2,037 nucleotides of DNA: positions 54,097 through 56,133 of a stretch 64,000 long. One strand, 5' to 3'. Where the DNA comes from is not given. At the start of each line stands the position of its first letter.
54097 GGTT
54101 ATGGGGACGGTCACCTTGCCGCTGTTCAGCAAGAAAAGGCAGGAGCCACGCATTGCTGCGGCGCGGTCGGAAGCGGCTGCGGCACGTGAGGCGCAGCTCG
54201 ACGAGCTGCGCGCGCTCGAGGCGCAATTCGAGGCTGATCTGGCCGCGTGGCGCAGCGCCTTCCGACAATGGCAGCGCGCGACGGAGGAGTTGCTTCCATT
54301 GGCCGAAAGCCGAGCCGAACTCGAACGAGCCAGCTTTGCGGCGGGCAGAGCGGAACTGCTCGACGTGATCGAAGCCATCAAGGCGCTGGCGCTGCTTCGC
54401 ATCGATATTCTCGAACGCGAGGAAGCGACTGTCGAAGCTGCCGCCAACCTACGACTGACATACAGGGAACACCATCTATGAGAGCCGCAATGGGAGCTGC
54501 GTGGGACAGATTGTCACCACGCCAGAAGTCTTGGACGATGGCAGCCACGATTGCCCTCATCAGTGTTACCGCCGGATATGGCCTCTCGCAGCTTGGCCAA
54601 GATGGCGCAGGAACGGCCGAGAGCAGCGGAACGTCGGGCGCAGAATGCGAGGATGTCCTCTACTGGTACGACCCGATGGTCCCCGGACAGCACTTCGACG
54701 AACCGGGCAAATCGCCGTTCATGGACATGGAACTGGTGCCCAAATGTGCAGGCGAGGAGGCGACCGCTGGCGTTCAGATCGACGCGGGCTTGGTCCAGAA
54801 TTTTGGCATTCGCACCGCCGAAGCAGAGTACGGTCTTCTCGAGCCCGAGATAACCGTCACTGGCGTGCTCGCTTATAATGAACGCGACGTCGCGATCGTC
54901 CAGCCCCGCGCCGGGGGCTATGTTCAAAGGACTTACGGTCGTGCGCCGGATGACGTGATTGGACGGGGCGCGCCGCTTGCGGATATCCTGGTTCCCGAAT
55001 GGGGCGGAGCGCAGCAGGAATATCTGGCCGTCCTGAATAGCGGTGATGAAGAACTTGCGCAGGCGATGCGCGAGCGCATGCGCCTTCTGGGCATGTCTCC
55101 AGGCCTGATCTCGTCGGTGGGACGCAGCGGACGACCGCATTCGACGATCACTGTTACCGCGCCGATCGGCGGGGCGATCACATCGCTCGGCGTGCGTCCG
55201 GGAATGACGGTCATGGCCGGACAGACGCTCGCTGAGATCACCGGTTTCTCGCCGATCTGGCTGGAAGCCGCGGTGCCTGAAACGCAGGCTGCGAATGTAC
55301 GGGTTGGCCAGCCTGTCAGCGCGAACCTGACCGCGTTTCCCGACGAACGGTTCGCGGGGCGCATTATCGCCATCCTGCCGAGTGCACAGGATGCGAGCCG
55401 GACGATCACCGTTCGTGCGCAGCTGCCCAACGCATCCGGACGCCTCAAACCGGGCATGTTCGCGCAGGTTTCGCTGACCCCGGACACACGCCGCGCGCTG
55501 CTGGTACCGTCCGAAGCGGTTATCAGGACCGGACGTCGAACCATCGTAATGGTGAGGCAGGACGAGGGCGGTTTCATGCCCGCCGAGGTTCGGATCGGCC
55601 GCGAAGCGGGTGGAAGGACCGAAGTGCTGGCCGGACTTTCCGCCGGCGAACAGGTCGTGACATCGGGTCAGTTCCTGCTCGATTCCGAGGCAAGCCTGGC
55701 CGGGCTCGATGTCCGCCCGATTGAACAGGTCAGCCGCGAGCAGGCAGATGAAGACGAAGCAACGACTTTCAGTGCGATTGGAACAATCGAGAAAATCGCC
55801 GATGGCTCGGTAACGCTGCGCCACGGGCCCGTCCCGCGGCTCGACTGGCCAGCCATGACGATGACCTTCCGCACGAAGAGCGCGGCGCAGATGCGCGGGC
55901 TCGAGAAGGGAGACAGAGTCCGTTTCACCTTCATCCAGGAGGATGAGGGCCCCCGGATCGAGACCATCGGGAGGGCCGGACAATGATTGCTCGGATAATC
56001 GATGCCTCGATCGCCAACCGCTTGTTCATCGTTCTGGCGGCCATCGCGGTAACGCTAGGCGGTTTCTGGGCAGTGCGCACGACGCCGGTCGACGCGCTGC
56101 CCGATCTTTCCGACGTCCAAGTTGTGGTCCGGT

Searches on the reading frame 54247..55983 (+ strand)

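Call 40: search_protein_families(library=pfam, proteins=[window:54247-55983:+], max_evalue=0.001)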
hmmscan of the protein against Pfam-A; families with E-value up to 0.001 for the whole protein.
window:54247-55983:+ (579 aa): 6 families
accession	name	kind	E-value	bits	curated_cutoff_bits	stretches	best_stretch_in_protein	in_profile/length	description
PF16576.10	HlyD_D23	-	1.9e-67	227.1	30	1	198-406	2-214/214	Barrel-sandwich domain of CusB or HlyD membrane-fusion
PF11604.15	CusF_Ec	-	3.1e-23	81.8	27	1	509-574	3-70/72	Copper binding periplasmic protein CusF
PF13437.12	HlyD_3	-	3.4e-18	66.8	22.2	1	302-403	1-106/106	HlyD family secretion protein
PF16572.11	HlyD_D4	-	1e-15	57.7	26.4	1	244-296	1-54/55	Long alpha hairpin domain of cation efflux system protein, CusB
PF19335.5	HMBD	-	3.7e-10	40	23.6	1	139-166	1-28/28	Heavy metal binding domain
PF00529.27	CusB_dom_1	-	0.00058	20.5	26.5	0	342-472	12-89/89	Cation efflux system protein CusB domain 1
